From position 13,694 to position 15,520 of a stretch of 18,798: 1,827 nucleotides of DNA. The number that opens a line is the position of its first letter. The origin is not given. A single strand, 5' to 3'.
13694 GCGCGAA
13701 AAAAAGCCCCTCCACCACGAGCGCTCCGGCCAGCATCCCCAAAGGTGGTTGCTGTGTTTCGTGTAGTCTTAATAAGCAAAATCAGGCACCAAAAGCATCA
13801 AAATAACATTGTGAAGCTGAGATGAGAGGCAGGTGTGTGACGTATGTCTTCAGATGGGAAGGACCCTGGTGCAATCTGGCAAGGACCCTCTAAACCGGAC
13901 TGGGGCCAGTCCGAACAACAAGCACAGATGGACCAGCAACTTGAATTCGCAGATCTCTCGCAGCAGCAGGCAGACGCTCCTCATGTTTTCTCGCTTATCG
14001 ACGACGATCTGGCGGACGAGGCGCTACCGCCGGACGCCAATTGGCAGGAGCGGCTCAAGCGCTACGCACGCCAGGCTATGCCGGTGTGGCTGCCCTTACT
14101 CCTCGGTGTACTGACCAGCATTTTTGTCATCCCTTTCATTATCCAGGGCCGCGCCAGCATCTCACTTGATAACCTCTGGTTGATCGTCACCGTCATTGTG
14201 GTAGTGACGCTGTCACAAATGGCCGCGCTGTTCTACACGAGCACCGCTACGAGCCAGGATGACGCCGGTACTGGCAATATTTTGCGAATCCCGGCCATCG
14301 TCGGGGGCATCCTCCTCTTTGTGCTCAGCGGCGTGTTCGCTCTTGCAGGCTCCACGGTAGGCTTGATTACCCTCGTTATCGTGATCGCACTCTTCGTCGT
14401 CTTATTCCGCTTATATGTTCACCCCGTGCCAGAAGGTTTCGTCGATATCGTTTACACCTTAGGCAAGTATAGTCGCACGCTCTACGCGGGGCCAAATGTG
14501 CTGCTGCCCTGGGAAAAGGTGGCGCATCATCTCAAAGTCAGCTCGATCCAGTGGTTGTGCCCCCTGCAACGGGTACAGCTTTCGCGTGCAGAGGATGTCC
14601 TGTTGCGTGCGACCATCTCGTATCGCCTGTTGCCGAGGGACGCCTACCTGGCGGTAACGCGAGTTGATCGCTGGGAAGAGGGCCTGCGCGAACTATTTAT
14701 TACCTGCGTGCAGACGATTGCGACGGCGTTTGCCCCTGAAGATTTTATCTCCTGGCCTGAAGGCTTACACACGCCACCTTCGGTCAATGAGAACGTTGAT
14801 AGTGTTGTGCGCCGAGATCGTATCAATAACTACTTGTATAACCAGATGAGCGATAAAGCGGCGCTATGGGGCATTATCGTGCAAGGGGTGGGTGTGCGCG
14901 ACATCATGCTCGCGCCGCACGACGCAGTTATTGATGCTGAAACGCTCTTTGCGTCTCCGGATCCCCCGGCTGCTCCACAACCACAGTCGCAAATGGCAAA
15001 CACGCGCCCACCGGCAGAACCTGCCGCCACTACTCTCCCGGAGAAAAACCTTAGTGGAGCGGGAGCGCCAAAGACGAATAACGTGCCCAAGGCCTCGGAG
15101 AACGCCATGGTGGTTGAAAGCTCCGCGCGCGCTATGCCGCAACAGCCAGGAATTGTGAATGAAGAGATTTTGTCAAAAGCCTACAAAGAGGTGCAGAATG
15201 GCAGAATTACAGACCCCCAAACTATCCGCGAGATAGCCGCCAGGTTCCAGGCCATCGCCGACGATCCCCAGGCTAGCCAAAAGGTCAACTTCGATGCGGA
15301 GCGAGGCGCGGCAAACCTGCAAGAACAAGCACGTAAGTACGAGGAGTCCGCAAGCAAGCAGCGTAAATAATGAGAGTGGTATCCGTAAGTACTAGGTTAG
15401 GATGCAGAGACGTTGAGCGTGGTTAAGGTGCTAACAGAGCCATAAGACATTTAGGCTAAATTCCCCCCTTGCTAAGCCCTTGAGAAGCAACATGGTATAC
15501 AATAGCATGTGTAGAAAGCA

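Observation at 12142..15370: Conserved-looking cluster: ANTAR response regulator, then RicT (PSP1) with a Cys-rich tail, then a 4-TM SPFH protein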

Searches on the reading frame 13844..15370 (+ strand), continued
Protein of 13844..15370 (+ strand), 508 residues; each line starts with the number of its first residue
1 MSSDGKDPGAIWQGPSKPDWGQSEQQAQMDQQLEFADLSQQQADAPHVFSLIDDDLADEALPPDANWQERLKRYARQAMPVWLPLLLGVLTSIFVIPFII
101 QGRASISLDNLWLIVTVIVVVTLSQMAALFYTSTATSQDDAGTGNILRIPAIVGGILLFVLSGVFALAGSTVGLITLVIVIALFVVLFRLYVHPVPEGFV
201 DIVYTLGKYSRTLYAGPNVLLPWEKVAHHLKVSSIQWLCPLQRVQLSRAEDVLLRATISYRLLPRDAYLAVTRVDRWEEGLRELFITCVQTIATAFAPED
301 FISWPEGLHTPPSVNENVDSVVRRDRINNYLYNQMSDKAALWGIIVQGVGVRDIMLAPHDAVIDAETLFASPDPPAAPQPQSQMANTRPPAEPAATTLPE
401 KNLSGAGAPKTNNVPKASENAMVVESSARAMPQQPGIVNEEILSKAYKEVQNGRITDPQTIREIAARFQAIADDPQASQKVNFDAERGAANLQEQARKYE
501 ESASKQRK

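Call 85: find_homologous_proteins(query=A3, max_evalue=1e-10)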
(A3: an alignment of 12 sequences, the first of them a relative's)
Query A3 (12 sequences) (612 aa, profile of the alignment): 41 proteins with E <= 1e-10 among 8000 candidates.
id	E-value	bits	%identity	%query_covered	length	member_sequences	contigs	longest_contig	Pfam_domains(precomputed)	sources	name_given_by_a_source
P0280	3.7e-194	665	46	99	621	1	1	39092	PF01145.32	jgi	jgi:hypothetical protein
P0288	4.0e-180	618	47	80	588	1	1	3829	PF01145.32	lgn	-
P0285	1.5e-176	607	100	100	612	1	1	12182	PF01145.32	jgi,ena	-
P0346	5.8e-169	582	53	73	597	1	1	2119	PF01145.32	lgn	-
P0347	8.5e-169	581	47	100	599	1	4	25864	PF01145.32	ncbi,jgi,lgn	ncbi:MAG TPA: SPFH domain-containing protein [Ktedonobacterales bacterium]|jgi:hypothetical protein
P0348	7.9e-157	542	52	73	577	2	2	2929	PF01145.32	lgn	-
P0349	9.9e-154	531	51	75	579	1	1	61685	PF01145.32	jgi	jgi:hypothetical protein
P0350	1.4e-152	527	50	74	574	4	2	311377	PF01145.32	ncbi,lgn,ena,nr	ncbi:MAG TPA: SPFH domain-containing protein [Ktedonobacterales bacterium]|nr:SPFH domain-containing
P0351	3.5e-152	526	64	100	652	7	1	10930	PF01145.32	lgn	-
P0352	6.8e-152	525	47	97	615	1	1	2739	PF01145.32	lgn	-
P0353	1.2e-149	518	45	98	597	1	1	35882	PF01145.32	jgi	jgi:hypothetical protein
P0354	4.5e-149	516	51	74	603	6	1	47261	PF01145.32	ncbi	-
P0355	4.7e-149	516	44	100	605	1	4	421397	PF01145.32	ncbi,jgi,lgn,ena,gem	-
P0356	9.0e-149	515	46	100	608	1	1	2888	PF01145.32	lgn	-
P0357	5.2e-147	509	50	74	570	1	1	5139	PF01145.32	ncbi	-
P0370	2.0e-137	477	54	71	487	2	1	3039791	PF01145.32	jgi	jgi:hypothetical protein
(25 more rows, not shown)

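Call 86: find_encoding_contigs(protein=P0370, flank=6000, max_places=1)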
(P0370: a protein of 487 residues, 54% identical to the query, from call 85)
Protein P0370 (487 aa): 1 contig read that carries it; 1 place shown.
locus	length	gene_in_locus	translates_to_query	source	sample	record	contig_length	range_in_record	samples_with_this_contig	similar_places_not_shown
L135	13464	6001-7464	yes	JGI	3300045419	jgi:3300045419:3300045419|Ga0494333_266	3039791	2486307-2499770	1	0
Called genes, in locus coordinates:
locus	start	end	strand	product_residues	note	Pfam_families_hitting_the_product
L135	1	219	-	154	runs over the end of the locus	-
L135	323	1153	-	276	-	PF04951:Peptidase_M55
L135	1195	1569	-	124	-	-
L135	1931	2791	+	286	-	PF21948:LplA-B_cat, PF03099:BPL_LplA_LipB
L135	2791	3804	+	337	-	PF01544:CorA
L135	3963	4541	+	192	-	PF00072:Response_reg, PF03861:ANTAR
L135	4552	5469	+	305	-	PF04468:PSP1, PF28472:PSP1_3rd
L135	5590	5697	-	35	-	-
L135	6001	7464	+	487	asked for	PF01145:Band_7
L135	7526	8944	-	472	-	PF06545:AllG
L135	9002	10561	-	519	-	PF27530:HMA_AllF_N, PF02629:CoA_binding (faint), PF00549:Ligase_CoA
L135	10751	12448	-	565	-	PF07905:PucR, PF17853:GGDEF_2, PF13556:HTH_30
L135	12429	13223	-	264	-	PF11392:AllH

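Call 87: find_encoding_contigs(protein=P0355, flank=6000, max_places=1)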
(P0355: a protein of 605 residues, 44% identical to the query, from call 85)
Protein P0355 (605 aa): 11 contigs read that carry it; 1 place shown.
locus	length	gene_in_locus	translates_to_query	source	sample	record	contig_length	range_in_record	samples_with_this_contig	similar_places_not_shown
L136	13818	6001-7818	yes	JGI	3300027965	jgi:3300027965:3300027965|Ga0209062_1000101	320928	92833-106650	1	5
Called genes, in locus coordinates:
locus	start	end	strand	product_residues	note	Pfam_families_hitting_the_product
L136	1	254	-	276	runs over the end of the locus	-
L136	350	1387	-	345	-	-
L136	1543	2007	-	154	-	-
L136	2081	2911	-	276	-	PF04951:Peptidase_M55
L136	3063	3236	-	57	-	-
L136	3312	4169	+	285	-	PF21948:LplA-B_cat, PF03099:BPL_LplA_LipB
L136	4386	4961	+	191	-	PF00072:Response_reg, PF03861:ANTAR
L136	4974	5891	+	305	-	PF04468:PSP1, PF28472:PSP1_3rd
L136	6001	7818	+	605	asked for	PF01145:Band_7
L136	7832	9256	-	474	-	PF06545:AllG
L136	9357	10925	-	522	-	PF27530:HMA_AllF_N, PF02629:CoA_binding (faint), PF00549:Ligase_CoA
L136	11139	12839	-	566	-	PF07905:PucR, PF17853:GGDEF_2, PF13556:HTH_30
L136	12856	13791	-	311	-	PF11392:AllH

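Call 88: find_encoding_contigs(protein=P0350, flank=6000, max_places=1)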
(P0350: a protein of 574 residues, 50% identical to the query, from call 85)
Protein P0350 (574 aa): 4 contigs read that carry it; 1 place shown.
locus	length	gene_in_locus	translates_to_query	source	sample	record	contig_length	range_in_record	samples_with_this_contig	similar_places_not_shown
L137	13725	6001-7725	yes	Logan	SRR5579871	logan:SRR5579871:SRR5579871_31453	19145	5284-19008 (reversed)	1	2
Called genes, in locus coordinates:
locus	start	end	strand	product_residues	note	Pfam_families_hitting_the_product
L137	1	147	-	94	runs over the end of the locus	?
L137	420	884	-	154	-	-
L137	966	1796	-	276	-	PF04951:Peptidase_M55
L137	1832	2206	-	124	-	-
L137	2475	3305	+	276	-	PF21948:LplA-B_cat, PF03099:BPL_LplA_LipB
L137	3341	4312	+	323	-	PF01544:CorA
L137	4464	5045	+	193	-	PF00072:Response_reg, PF03861:ANTAR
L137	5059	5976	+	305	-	PF04468:PSP1, PF28472:PSP1_3rd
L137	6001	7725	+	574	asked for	PF01145:Band_7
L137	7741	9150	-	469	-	PF06545:AllG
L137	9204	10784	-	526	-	PF27530:HMA_AllF_N, PF00549:Ligase_CoA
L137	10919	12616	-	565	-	PF07905:PucR, PF17853:GGDEF_2, PF13556:HTH_30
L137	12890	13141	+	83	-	-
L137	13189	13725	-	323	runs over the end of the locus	PF11392:AllH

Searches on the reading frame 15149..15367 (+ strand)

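Call 69: search_protein_families(library=pfam, proteins=[window:15149-15367:+], max_evalue=10)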
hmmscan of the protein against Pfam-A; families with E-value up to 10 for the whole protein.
window:15149-15367:+ (73 aa): 1 family
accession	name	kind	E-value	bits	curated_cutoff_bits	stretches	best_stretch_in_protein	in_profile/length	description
PF25474.1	TPR_TmcB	-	0.012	16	27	1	8-54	73-119/125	TmcB, TPR repeats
